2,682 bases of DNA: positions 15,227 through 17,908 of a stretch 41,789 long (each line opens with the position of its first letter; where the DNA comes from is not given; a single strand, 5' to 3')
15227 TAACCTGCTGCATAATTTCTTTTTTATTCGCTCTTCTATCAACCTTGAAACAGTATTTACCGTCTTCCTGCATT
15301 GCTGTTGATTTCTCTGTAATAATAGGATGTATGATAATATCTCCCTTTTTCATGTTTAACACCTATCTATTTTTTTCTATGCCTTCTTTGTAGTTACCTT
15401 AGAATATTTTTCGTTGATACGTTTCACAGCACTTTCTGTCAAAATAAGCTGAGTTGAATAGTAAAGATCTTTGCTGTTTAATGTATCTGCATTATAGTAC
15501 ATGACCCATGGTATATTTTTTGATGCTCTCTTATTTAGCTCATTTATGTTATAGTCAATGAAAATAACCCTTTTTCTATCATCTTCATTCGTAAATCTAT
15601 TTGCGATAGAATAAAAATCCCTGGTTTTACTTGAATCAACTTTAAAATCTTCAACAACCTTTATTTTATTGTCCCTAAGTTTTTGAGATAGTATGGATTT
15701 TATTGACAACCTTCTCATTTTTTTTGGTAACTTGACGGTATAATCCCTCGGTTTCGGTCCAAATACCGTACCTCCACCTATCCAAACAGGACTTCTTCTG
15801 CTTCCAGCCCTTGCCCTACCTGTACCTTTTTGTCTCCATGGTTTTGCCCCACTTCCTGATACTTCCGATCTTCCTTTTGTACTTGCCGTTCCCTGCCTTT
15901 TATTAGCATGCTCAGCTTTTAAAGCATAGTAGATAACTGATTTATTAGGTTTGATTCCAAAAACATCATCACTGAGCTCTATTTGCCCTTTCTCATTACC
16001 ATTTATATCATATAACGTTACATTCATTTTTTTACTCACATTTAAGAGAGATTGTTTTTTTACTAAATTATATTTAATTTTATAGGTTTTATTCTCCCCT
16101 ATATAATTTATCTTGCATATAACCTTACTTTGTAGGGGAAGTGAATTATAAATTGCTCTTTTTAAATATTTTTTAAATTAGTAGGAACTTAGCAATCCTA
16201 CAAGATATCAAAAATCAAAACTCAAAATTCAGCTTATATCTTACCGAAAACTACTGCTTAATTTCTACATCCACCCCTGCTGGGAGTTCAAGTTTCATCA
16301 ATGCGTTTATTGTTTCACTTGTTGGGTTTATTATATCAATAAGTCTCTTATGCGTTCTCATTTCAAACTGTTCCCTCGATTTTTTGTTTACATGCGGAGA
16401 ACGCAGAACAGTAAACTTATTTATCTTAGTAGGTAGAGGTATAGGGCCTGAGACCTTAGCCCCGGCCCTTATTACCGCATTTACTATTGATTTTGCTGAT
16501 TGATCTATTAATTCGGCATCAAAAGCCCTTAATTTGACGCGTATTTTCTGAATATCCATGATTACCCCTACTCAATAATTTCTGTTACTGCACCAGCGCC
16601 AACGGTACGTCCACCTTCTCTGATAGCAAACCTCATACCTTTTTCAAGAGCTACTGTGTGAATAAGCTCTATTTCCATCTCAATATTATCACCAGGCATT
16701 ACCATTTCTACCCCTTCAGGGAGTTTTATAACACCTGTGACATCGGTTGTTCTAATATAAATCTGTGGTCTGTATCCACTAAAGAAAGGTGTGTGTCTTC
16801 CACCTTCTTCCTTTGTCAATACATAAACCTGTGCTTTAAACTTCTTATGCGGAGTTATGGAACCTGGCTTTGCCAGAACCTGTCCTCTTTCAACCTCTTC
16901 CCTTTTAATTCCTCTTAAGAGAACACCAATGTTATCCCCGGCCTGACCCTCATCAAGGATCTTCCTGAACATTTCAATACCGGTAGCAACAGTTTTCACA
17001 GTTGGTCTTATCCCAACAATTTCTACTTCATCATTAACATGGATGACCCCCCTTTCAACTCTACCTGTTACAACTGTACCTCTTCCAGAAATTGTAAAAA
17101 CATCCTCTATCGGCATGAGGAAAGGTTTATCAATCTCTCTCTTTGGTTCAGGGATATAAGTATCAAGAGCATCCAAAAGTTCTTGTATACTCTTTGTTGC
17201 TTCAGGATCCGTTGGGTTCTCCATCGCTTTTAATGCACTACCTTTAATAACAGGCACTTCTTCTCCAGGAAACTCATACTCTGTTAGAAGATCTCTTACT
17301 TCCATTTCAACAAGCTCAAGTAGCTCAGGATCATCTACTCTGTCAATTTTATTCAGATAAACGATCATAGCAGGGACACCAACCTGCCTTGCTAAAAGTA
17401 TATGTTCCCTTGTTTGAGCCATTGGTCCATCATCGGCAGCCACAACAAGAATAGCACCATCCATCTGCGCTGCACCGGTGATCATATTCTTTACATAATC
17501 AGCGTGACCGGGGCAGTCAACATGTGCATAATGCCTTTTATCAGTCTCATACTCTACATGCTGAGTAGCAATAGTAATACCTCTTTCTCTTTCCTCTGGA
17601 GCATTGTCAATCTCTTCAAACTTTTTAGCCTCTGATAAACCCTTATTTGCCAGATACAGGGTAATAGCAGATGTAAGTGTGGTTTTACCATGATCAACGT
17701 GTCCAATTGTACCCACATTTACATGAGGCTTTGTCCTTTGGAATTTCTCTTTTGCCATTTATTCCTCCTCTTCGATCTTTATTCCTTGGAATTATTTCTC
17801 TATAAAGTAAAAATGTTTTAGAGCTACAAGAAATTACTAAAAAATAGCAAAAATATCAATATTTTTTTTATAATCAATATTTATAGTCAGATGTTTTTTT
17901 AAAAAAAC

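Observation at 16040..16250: rplC (L3) is missing from its near-universal position between rpsJ and rplD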

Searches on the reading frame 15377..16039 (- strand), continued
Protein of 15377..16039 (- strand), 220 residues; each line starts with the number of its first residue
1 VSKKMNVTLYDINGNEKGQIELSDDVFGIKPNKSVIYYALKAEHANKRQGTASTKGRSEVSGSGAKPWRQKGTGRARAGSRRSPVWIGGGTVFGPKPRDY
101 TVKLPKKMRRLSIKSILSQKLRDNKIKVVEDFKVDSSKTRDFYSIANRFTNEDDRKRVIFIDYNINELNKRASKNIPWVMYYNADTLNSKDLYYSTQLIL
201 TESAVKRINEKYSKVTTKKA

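Call 54: find_encoding_contigs(protein=P0456, flank=6000, max_places=3)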
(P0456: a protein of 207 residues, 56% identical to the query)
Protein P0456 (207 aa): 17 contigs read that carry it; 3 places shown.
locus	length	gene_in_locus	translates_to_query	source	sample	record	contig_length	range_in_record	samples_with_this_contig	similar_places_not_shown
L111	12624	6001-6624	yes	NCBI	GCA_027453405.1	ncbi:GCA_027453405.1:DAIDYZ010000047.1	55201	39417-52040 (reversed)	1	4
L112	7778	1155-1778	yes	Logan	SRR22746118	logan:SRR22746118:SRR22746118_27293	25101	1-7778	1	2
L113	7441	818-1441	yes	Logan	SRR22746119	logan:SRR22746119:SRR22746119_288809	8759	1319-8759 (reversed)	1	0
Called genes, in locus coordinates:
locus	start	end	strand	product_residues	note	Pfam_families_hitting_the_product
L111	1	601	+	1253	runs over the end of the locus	?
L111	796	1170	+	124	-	PF00164:Ribosom_S12_S23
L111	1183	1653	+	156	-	PF00177:Ribosomal_S7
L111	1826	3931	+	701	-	PF00009:GTP_EFTU, PF22042:EF-G_D2, PF03144:GTP_EFTU_D2 (weak), PF16658:RF3_C (weak), PF14492:EFG_III, PF00679:EFG_C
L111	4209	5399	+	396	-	PF00009:GTP_EFTU, PF03144:GTP_EFTU_D2, PF03143:GTP_EFTU_D3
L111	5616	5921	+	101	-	PF00338:Ribosomal_S10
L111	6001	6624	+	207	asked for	PF00297:Ribosomal_L3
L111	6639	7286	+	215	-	PF00573:Ribosomal_L4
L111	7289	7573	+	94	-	PF00276:Ribosomal_L23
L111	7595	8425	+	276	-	PF00181:Ribosomal_L2_N, PF03947:Ribosomal_L2_C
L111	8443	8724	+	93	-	PF00203:Ribosomal_S19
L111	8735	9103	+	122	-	PF00237:Ribosomal_L22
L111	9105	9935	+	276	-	PF07650:KH_2, PF00189:Ribosomal_S3_C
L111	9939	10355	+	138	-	PF00252:Ribosomal_L16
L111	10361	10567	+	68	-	PF00831:Ribosomal_L29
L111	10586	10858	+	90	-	PF00366:Ribosomal_S17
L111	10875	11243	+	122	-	PF00238:Ribosomal_L14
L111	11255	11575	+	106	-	PF00467:KOW, PF17136:ribosomal_L24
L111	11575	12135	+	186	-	PF00281:Ribosomal_L5, PF00673:Ribosomal_L5_C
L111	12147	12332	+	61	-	PF00253:Ribosomal_S14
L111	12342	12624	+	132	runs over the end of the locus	PF00410:Ribosomal_S8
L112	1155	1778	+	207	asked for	PF00297:Ribosomal_L3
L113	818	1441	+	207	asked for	PF00297:Ribosomal_L3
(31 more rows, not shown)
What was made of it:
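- Tried and rejected: A compositionally matching group (P0456) was again canonical (call 54).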

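Call 55: find_encoding_contigs(protein=P0001, flank=10000, max_places=3)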
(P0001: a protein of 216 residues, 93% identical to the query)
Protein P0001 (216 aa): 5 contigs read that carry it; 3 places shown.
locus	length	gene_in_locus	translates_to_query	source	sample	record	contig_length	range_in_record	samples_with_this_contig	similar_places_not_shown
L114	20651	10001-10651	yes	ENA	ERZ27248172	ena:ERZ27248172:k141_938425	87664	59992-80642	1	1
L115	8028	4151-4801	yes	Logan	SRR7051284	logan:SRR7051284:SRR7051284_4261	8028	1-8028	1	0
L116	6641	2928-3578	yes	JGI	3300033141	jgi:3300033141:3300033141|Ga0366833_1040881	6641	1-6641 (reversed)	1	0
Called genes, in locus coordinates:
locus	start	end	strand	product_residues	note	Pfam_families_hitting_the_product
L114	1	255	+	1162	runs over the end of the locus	PF04563:RNA_pol_Rpb2_1, PF04561:RNA_pol_Rpb2_2, PF04565:RNA_pol_Rpb2_3, PF10385:RNA_pol_Rpb2_45, PF00562:RNA_pol_Rpb2_6, PF04560:RNA_pol_Rpb2_7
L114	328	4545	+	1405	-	PF04997:RNA_pol_Rpb1_1, PF00623:RNA_pol_Rpb1_2, PF04983:RNA_pol_Rpb1_3, PF05000:RNA_pol_Rpb1_4, PF04998:RNA_pol_Rpb1_5, PF01551:Peptidase_M23 (faint), PF21668:RPOC_hybrid (faint), PF01333:Apocytochr_F_C (faint)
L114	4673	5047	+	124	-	PF00164:Ribosom_S12_S23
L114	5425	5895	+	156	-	PF00177:Ribosomal_S7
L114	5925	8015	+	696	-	PF00009:GTP_EFTU, PF03144:GTP_EFTU_D2, PF22042:EF-G_D2, PF14492:EFG_III, PF16658:RF3_C (weak), PF03764:EFG_IV, PF00679:EFG_C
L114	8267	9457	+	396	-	PF00009:GTP_EFTU, PF03144:GTP_EFTU_D2, PF03143:GTP_EFTU_D3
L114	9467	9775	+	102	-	PF00338:Ribosomal_S10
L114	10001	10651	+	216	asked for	PF00573:Ribosomal_L4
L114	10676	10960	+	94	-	PF00276:Ribosomal_L23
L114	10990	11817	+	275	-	PF00181:Ribosomal_L2_N, PF03947:Ribosomal_L2_C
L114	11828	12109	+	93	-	PF00203:Ribosomal_S19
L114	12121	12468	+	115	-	PF00237:Ribosomal_L22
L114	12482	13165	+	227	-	PF05316:VAR1 (weak), PF07650:KH_2, PF00189:Ribosomal_S3_C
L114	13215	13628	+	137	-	PF00252:Ribosomal_L16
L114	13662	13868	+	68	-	PF00831:Ribosomal_L29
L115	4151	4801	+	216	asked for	PF00573:Ribosomal_L4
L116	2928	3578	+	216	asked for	PF00573:Ribosomal_L4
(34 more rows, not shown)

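Call 56: find_encoding_contigs(protein=P0117, flank=3000, max_places=2)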
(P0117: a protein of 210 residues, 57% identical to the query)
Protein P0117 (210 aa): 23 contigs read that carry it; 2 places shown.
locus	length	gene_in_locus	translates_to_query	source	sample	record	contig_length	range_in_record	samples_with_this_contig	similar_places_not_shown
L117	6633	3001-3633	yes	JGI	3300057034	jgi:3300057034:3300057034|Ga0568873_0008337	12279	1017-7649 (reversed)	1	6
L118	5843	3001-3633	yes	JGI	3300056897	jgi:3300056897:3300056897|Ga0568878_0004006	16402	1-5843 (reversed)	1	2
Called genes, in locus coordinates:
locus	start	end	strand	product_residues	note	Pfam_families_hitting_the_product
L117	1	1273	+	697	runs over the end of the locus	PF00009:GTP_EFTU, PF03144:GTP_EFTU_D2, PF22042:EF-G_D2, PF14492:EFG_III, PF16658:RF3_C (weak), PF03764:EFG_IV, PF00679:EFG_C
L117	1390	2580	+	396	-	PF00009:GTP_EFTU, PF03144:GTP_EFTU_D2, PF03143:GTP_EFTU_D3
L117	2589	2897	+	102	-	PF00338:Ribosomal_S10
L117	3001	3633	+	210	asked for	PF00573:Ribosomal_L4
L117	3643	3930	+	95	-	PF00276:Ribosomal_L23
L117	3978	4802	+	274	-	PF00181:Ribosomal_L2_N, PF03947:Ribosomal_L2_C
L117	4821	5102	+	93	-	PF00203:Ribosomal_S19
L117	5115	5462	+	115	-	PF00237:Ribosomal_L22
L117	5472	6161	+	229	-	PF05316:VAR1 (faint), PF07650:KH_2, PF00189:Ribosomal_S3_C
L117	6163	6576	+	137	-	PF00252:Ribosomal_L16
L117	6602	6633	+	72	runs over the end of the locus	PF00831:Ribosomal_L29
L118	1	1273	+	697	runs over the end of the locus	PF00009:GTP_EFTU, PF03144:GTP_EFTU_D2, PF22042:EF-G_D2, PF14492:EFG_III, PF16658:RF3_C (weak), PF03764:EFG_IV, PF00679:EFG_C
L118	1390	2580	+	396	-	PF00009:GTP_EFTU, PF03144:GTP_EFTU_D2, PF03143:GTP_EFTU_D3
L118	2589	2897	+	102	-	PF00338:Ribosomal_S10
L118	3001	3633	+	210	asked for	PF00573:Ribosomal_L4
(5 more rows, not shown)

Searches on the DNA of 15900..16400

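Call 43: search_rna_families(source=window, start=15900, end=16400, threshold=evalue, max_evalue=10)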
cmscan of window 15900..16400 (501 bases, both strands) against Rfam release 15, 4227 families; matches with E-value up to 10: 3.
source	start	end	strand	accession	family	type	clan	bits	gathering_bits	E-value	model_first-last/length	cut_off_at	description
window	15909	15978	-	RF00577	SNORD72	Gene; snRNA; snoRNA; CD-box;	-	18.4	43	6.2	1-80/80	no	Small nucleolar RNA SNORD72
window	15910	15976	-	RF01283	snoU30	Gene; snRNA; snoRNA; CD-box;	CL00052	15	45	7.6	1-86/86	no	Small nucleolar RNA U30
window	16095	16185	+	RF03027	RT-6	Gene; sRNA;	-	12.6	46.7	5.3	1-75/75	no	RT-6 RNA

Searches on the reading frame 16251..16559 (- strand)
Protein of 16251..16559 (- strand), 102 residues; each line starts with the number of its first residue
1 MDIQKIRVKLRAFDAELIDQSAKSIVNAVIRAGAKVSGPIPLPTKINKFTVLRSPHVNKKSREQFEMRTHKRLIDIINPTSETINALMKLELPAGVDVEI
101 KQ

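Call 8: search_protein_families(library=pfam, proteins=[window:16251-16559:-])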
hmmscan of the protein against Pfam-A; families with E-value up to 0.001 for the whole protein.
window:16251-16559:- (102 aa): 1 family
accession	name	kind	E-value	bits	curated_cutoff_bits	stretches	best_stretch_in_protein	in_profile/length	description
PF00338.27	Ribosomal_S10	-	3e-38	130.5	21.2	1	7-101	1-98/98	Ribosomal protein S10p/S20e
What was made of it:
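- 16251..16559 (-): rpsJ (S10), the first gene of the S10 operon. Pfam Ribosomal_S10, E 3e-38 (call 8).
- On S10 ribosomal-protein operon (canonical bacterial form): Pfam Ribosomal_S10, E 3e-38, at 16251-16559 (call 8).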

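Call 10: find_encoding_contigs(protein=window:16251-16559:-, flank=10000, max_places=10)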
Protein window:16251-16559:- (102 aa): 9 contigs read that carry it; 9 places shown.
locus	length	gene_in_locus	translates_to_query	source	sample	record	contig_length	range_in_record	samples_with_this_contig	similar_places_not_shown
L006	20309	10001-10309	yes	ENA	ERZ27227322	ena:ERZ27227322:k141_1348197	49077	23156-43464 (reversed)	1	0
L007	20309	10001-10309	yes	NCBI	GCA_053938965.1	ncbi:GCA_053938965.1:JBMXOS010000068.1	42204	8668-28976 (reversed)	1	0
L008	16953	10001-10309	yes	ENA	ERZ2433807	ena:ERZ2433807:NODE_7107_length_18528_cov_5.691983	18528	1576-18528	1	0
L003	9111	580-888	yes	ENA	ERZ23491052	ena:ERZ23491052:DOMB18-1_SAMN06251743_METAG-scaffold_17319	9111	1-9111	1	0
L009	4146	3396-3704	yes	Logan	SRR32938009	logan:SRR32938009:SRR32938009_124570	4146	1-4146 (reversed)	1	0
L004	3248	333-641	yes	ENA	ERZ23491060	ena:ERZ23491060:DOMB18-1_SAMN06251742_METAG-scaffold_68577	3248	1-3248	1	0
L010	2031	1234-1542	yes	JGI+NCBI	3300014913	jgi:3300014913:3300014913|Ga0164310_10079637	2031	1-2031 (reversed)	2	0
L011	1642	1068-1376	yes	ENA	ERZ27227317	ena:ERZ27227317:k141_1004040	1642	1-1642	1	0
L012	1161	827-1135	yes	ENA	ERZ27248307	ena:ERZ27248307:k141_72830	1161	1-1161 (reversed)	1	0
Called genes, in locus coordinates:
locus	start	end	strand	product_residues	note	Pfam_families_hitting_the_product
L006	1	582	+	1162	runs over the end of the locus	PF04563:RNA_pol_Rpb2_1, PF04561:RNA_pol_Rpb2_2, PF04565:RNA_pol_Rpb2_3, PF10385:RNA_pol_Rpb2_45, PF00562:RNA_pol_Rpb2_6, PF04560:RNA_pol_Rpb2_7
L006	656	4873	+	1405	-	PF04997:RNA_pol_Rpb1_1, PF00623:RNA_pol_Rpb1_2, PF04983:RNA_pol_Rpb1_3, PF05000:RNA_pol_Rpb1_4, PF04998:RNA_pol_Rpb1_5, PF01551:Peptidase_M23 (faint), PF21668:RPOC_hybrid (faint), PF01333:Apocytochr_F_C (faint)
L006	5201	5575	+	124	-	PF00164:Ribosom_S12_S23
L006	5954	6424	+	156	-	PF00177:Ribosomal_S7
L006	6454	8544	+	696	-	PF00009:GTP_EFTU, PF03144:GTP_EFTU_D2, PF22042:EF-G_D2, PF14492:EFG_III, PF16658:RF3_C (weak), PF03764:EFG_IV, PF00679:EFG_C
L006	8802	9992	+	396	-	PF00009:GTP_EFTU, PF03144:GTP_EFTU_D2, PF03143:GTP_EFTU_D3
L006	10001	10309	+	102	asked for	PF00338:Ribosomal_S10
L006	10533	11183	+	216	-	PF00573:Ribosomal_L4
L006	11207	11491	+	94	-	PF00276:Ribosomal_L23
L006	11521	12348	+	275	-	PF00181:Ribosomal_L2_N, PF03947:Ribosomal_L2_C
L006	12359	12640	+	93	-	PF00203:Ribosomal_S19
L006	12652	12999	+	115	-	PF00237:Ribosomal_L22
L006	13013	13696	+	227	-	PF05316:VAR1 (weak), PF07650:KH_2, PF00189:Ribosomal_S3_C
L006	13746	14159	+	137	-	PF00252:Ribosomal_L16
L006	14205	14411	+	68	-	PF00831:Ribosomal_L29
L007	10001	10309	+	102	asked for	PF00338:Ribosomal_S10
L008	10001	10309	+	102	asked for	PF00338:Ribosomal_S10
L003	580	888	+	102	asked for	PF00338:Ribosomal_S10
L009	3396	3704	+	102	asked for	PF00338:Ribosomal_S10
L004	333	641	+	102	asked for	PF00338:Ribosomal_S10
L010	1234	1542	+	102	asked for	PF00338:Ribosomal_S10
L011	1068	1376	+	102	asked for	PF00338:Ribosomal_S10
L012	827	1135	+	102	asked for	PF00338:Ribosomal_S10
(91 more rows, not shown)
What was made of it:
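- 16251..16559 (-): The identical protein is found on at least nine contigs from independent assemblies (call 10).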

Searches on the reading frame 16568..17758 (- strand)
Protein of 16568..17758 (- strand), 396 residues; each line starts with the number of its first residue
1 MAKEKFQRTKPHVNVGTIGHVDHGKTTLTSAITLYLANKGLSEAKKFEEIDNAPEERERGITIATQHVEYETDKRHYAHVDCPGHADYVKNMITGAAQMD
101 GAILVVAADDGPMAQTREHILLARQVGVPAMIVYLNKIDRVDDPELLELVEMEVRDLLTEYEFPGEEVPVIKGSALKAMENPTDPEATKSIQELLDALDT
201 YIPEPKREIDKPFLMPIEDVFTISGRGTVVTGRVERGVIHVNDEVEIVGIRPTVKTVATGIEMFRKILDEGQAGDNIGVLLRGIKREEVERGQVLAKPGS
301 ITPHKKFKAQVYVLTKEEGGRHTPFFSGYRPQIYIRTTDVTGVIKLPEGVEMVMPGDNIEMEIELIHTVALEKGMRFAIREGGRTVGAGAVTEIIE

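Call 8: search_protein_families(library=pfam, proteins=[window:16568-17758:-])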
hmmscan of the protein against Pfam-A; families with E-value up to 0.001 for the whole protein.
window:16568-17758:- (396 aa): 4 families
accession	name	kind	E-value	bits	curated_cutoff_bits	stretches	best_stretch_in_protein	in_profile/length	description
PF00009.33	GTP_EFTU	-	1.3e-67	227.5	26.5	1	10-203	1-187/188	Elongation factor Tu GTP binding domain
PF03143.23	GTP_EFTU_D3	-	8.7e-41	139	27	1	300-394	1-105/106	Elongation factor Tu C-terminal domain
PF03144.31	GTP_EFTU_D2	-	2.1e-19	70.1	30.3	1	227-296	1-73/73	Elongation factor Tu domain 2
PF01926.29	MMR_HSR1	-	0.00016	22.2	21.9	1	15-137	2-113/113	50S ribosome-binding GTPase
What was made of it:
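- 16568..17758 (-): tuf (EF-Tu). It ends 8 nt before rpsJ, which ties rpsJ to the str-operon genes upstream. Pfam GTP_EFTU, D2 and D3 in call 8.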
